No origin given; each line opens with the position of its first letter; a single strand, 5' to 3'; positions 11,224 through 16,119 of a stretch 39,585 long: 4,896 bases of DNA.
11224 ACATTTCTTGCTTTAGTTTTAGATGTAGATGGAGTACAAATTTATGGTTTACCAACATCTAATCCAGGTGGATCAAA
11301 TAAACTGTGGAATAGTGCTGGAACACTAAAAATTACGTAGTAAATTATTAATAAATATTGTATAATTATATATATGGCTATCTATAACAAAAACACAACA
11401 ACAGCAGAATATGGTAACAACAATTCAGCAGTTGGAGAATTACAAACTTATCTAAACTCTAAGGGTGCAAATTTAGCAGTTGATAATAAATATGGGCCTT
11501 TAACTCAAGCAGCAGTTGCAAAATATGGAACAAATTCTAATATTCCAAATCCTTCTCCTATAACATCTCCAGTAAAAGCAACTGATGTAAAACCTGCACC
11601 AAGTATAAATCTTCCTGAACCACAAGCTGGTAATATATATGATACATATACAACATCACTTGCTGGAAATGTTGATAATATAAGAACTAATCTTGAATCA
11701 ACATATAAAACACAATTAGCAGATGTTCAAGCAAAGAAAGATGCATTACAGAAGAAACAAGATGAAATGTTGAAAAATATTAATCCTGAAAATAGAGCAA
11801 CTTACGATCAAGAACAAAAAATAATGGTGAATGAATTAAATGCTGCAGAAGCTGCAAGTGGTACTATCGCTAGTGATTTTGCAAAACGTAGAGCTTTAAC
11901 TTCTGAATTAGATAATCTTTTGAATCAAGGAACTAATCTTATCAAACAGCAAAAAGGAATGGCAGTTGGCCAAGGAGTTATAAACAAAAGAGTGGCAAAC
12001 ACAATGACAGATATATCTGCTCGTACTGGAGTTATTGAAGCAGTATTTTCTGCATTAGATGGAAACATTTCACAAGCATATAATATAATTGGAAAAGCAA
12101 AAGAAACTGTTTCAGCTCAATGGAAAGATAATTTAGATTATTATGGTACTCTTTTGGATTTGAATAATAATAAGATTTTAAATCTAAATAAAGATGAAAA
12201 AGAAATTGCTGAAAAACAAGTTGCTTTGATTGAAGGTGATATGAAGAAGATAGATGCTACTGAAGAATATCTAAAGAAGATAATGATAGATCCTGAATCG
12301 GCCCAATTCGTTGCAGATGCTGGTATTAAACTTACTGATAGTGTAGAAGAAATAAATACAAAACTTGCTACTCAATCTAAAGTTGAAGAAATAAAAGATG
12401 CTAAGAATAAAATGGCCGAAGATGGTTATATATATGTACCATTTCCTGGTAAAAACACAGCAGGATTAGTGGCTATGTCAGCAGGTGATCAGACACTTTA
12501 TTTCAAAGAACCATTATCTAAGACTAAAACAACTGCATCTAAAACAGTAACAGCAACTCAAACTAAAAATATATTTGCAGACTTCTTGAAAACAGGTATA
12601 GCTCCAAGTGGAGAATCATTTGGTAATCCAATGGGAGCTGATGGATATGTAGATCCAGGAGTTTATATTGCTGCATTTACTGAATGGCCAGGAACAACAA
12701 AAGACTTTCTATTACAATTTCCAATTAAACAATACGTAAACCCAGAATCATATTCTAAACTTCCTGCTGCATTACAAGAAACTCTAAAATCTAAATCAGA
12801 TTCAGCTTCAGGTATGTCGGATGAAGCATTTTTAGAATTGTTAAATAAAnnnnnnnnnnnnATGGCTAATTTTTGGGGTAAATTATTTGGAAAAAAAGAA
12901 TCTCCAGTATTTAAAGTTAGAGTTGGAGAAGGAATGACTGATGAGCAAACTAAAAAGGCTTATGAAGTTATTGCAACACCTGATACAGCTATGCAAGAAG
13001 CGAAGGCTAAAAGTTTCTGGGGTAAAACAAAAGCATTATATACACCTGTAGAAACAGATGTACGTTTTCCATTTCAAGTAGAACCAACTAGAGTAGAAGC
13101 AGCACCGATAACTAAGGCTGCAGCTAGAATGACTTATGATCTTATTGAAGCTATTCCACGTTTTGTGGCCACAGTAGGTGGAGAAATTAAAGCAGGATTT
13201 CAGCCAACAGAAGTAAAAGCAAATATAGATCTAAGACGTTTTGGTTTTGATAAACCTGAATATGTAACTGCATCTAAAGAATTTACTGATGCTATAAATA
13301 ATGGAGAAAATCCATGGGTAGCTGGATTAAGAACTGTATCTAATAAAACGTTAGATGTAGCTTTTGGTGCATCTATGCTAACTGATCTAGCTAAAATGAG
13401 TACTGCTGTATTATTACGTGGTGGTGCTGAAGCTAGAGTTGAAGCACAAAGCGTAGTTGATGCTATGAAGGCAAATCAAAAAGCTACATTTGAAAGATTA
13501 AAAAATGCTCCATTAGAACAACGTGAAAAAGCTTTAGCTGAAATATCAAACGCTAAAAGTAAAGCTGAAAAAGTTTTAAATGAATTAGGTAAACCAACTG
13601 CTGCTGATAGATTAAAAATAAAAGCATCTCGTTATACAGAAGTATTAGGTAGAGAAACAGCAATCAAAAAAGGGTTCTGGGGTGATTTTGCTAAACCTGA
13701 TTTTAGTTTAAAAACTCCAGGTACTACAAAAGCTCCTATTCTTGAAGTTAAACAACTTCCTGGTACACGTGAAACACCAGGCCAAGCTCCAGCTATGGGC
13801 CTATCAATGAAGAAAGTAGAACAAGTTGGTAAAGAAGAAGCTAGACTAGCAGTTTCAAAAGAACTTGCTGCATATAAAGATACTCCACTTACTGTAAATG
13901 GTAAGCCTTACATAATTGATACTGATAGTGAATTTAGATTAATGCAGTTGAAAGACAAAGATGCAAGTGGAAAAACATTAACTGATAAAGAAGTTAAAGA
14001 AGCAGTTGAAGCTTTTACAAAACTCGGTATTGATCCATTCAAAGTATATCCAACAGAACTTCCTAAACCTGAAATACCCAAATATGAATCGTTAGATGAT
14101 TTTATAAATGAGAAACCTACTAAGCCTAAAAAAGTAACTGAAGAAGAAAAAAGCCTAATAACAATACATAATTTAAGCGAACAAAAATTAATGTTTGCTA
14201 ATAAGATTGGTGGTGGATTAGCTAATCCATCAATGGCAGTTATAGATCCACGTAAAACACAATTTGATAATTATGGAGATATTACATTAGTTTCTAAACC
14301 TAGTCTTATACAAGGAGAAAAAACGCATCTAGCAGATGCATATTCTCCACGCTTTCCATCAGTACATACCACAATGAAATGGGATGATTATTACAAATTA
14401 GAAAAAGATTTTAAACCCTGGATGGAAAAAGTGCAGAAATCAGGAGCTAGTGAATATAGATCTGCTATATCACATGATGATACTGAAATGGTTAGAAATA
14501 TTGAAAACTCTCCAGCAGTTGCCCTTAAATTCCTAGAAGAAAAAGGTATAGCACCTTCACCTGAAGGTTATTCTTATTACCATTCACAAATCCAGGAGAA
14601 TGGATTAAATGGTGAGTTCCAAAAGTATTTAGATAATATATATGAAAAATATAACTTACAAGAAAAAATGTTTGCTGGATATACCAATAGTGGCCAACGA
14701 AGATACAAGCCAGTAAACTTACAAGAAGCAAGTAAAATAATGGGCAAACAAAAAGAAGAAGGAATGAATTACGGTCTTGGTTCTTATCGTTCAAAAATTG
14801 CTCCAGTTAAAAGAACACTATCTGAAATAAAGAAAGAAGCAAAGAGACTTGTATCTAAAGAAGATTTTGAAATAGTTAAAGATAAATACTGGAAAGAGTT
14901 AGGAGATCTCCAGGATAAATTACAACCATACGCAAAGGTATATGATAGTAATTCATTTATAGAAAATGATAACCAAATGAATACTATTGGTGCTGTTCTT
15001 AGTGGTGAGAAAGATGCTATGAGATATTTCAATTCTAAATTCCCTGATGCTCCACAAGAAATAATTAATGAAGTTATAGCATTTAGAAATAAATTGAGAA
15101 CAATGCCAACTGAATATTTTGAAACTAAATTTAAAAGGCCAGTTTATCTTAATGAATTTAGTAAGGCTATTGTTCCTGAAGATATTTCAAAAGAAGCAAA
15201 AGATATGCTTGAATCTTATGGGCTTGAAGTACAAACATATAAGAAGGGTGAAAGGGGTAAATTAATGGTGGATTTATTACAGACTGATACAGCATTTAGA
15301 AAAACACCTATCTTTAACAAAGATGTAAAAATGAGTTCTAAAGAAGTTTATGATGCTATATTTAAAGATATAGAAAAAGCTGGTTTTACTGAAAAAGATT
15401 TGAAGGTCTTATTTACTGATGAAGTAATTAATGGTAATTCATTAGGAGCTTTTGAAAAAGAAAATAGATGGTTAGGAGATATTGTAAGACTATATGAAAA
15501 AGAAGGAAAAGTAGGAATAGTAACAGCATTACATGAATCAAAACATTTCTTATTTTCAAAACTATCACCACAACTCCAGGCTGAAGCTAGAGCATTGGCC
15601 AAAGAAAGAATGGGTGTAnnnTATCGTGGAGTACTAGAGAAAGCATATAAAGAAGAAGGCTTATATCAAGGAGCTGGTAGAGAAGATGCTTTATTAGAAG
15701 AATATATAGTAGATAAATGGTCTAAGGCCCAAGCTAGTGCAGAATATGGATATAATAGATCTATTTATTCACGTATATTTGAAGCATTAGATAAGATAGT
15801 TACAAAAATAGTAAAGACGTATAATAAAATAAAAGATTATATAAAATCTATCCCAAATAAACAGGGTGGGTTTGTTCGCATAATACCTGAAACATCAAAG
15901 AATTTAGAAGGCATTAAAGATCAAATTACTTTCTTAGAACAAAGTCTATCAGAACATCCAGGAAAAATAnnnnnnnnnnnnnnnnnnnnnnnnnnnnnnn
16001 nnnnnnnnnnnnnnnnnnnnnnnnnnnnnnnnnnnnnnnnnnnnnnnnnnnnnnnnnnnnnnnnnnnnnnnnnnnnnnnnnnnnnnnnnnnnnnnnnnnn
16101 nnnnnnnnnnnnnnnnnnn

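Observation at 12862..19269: Giant 2,135-codon virion protein frame interrupted by a single in-frame TAG, with no start codon for 116 codons downstream and no suppressor tRNA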

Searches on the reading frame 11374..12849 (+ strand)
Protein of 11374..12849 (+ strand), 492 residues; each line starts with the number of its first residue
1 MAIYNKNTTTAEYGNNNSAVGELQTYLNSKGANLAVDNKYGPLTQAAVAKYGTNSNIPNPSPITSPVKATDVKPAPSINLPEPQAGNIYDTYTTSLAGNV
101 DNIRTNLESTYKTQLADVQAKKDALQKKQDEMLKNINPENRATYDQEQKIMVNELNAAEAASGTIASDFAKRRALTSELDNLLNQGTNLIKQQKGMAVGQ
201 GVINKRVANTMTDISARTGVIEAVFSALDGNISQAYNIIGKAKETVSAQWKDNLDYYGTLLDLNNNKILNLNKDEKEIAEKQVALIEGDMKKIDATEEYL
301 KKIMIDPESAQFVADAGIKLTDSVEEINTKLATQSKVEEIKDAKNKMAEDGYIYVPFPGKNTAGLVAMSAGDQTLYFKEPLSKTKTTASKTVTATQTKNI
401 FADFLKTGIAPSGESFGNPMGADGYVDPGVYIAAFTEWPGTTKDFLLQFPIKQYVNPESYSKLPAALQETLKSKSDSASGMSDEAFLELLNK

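Call 8: search_protein_families(library=pfam, proteins=[window:11374-12849:+], max_evalue=0.01)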
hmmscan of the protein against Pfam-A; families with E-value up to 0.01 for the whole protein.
window:11374-12849:+ (492 aa): 1 family
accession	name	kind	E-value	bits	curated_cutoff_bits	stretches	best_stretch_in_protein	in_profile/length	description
PF01471.23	PG_binding_1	-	6.9e-05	23.4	23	1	17-51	2-37/57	Putative peptidoglycan binding domain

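Call 15: search_protein_families(library=phrogs, proteins=[window:11374-12849:+], max_evalue=0.001)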
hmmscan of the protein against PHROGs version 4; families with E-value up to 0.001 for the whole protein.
window:11374-12849:+ (492 aa): 3 families
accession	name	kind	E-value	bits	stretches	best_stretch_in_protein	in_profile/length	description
phrog_2649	-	lysis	7.9e-06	26.9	1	7-55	171-219/261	endolysin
phrog_1224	-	head and packaging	0.00041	20.7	1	11-55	4-48/438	endolysin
phrog_19847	-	DNA, RNA and nucleotide metabolism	0.00071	19.9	0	233-329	76-173/346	DNA primase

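Call 44: find_encoding_contigs(protein=window:11374-12849:+, flank=10000, max_places=10)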
Protein window:11374-12849:+ (492 aa): 4 contigs read that carry it; 3 places shown.
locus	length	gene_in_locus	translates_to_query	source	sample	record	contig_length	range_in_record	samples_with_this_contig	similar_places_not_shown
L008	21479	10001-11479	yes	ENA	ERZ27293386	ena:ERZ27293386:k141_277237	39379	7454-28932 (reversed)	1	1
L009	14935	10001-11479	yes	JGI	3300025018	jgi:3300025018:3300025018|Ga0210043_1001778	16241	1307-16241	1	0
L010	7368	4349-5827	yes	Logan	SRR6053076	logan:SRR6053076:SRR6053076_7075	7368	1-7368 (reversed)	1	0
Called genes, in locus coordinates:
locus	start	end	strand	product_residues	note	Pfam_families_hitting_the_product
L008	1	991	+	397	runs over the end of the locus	-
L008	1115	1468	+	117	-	-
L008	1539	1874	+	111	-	-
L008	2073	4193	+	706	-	-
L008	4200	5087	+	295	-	-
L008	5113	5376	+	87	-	-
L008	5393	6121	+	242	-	PF24175:SU10_adaptor (weak)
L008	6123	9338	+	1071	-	-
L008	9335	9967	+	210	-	-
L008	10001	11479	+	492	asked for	-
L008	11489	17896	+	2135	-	-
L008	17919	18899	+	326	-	PF01471:PG_binding_1, PF09374:PG_binding_3 (faint)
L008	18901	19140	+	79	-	PF06946:Phage_holin_5_1 (weak)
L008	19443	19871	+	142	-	-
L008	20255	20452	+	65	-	-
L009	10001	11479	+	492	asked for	-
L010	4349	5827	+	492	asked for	-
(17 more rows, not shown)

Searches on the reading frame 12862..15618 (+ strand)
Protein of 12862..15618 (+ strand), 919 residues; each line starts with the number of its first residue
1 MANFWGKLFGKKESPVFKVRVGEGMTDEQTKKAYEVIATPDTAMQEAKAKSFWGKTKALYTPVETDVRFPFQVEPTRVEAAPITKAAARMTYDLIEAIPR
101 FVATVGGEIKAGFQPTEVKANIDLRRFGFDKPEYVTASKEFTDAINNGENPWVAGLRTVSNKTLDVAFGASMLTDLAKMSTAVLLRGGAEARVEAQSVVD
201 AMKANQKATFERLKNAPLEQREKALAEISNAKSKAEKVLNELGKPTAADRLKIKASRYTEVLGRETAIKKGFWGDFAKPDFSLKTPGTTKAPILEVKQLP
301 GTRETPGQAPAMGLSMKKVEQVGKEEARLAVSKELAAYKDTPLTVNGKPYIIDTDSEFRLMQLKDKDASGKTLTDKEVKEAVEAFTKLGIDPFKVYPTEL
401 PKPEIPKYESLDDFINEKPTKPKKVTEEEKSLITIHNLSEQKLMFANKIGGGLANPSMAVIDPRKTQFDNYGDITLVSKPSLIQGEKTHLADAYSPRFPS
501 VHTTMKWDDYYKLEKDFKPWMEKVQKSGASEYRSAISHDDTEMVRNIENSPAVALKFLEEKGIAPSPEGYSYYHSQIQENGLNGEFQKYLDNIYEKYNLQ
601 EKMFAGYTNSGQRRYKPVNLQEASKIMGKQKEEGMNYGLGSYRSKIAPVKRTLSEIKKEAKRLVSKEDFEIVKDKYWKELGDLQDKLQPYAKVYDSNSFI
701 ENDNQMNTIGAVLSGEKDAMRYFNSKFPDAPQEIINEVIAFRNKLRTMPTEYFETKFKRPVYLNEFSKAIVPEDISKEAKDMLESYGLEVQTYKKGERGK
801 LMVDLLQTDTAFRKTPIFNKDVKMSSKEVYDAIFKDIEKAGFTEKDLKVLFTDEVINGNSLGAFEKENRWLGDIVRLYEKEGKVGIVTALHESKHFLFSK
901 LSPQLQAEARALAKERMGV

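Call 8: search_protein_families(library=pfam, proteins=[window:12862-15618:+], max_evalue=0.01)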
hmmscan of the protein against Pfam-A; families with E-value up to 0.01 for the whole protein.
window:12862-15618:+ (919 aa): 1 family
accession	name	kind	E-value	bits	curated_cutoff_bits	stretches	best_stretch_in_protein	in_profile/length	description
PF18814.6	PBECR5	-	4.5e-15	56.6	25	1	425-652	9-225/239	phage-Barnase-EndoU-ColicinE5/D-RelE like nuclease5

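Call 15: search_protein_families(library=phrogs, proteins=[window:12862-15618:+], max_evalue=0.001)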
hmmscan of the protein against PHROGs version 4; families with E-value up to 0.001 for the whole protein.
window:12862-15618:+ (919 aa): 1 family
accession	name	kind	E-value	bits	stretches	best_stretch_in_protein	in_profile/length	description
phrog_22978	-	unknown function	1.7e-16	59.2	1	587-797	1651-1873/3513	-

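Call 18: find_related_loci(query=window:12862-15618:+, collection=viral_contigs, flank=10000)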
Query window:12862-15618:+ (919 aa) in viral_contigs; peptide patterns used: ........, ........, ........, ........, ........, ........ (x = any residue, [..] = any of these).
16 stretches matched a pattern, but none encodes a relative of the query by tblastn (E <= 1e-3).

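Call 34: list_cluster_members(proteins=[P0001, window:12862-15618:+, P0003])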
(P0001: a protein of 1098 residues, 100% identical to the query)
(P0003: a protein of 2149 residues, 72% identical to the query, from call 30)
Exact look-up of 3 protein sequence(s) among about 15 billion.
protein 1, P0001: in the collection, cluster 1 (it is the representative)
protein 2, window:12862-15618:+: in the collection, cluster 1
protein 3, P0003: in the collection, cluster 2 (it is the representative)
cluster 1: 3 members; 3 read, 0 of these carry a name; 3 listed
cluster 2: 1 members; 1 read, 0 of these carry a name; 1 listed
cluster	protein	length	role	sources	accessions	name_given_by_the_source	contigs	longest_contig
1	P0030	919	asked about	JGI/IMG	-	-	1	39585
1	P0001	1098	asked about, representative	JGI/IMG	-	-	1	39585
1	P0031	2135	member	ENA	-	-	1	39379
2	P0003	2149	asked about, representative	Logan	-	-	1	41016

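Call 36: find_encoding_contigs(protein=P0031, flank=10000, max_places=10)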
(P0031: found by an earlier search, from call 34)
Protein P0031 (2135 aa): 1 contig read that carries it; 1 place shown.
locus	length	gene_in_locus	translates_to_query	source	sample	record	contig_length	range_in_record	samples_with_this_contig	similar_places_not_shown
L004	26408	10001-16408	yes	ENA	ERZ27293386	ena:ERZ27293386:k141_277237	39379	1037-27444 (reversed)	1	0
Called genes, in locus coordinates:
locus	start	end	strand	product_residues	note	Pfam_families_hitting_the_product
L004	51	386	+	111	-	-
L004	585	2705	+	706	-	-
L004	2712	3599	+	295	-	-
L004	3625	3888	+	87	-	-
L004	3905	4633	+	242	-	PF24175:SU10_adaptor (weak)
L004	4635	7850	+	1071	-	-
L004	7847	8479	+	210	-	-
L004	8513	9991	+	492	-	-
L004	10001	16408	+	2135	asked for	-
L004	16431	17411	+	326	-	PF01471:PG_binding_1, PF09374:PG_binding_3 (faint)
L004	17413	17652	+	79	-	PF06946:Phage_holin_5_1 (weak)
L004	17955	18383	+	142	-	-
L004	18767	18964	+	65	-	-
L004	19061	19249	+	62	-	-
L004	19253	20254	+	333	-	PF00149:Metallophos, PF12850:Metallophos_2 (faint)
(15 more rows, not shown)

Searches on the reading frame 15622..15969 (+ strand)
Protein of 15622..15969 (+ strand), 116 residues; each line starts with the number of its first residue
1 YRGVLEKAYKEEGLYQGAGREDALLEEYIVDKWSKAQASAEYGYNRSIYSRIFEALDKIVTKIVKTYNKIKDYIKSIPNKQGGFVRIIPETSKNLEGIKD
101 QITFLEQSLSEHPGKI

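Call 30: search_protein_representatives(protein=window:15622-15969:+)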
Query: 116 residues. Proteins with E-value up to 0.001 (for the whole library): 27; up to 1e-10: 11; up to 1e-30: 1. The best 27 are listed.
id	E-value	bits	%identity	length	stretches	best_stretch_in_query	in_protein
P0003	2.1e-46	173.0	72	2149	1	1-116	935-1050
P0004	2.5e-24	101.9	59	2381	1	1-86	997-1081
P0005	6.1e-20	87.8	44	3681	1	1-96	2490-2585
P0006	1.4e-19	86.6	53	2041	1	1-97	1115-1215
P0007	1.9e-19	86.2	50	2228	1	2-91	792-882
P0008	2.6e-19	85.8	57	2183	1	1-76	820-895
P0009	1.1e-17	80.6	48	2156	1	2-92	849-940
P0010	3.9e-16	75.6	52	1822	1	1-86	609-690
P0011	3.8e-13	65.9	44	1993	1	2-85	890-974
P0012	1.0e-12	64.6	45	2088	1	1-86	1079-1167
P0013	1.8e-12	63.8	45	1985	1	1-113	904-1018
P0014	9.7e-10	55.0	44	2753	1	5-84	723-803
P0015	1.2e-09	54.7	39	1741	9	64-91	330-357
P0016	1.1e-07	48.3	39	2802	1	3-92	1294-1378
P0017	2.9e-07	47.0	35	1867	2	22-101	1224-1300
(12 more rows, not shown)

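Call 32: find_encoding_contigs(protein=P0003, flank=10000, max_places=6)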
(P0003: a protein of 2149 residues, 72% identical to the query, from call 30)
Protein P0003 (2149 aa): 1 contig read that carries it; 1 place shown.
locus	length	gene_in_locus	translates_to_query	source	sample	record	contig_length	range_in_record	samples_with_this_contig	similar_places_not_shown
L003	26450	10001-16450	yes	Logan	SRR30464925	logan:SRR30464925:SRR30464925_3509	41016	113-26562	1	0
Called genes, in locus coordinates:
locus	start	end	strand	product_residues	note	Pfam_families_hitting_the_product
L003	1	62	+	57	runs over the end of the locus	?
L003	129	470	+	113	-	-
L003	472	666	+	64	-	-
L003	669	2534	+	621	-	-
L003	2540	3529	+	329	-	-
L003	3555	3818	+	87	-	-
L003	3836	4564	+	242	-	PF24175:SU10_adaptor (weak)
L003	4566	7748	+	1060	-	-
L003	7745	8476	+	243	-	-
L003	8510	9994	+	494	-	-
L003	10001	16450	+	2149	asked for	-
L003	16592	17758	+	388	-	PF00112:Peptidase_C1, PF18925:DUF5675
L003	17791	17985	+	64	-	-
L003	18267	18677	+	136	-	-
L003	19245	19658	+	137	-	PF02945:Endonuclease_7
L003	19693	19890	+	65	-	-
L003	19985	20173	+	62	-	-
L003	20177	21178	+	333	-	PF00149:Metallophos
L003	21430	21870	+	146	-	PF01844:HNH, PF14279:HNH_5 (weak)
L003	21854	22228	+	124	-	-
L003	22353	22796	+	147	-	PF02945:Endonuclease_7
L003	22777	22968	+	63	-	-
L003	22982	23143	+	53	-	-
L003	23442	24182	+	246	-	PF09681:Phage_rep_org_N (weak)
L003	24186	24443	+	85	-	-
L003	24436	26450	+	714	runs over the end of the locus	PF13671:AAA_33, PF00149:Metallophos, PF09511:RNA_lig_T4_1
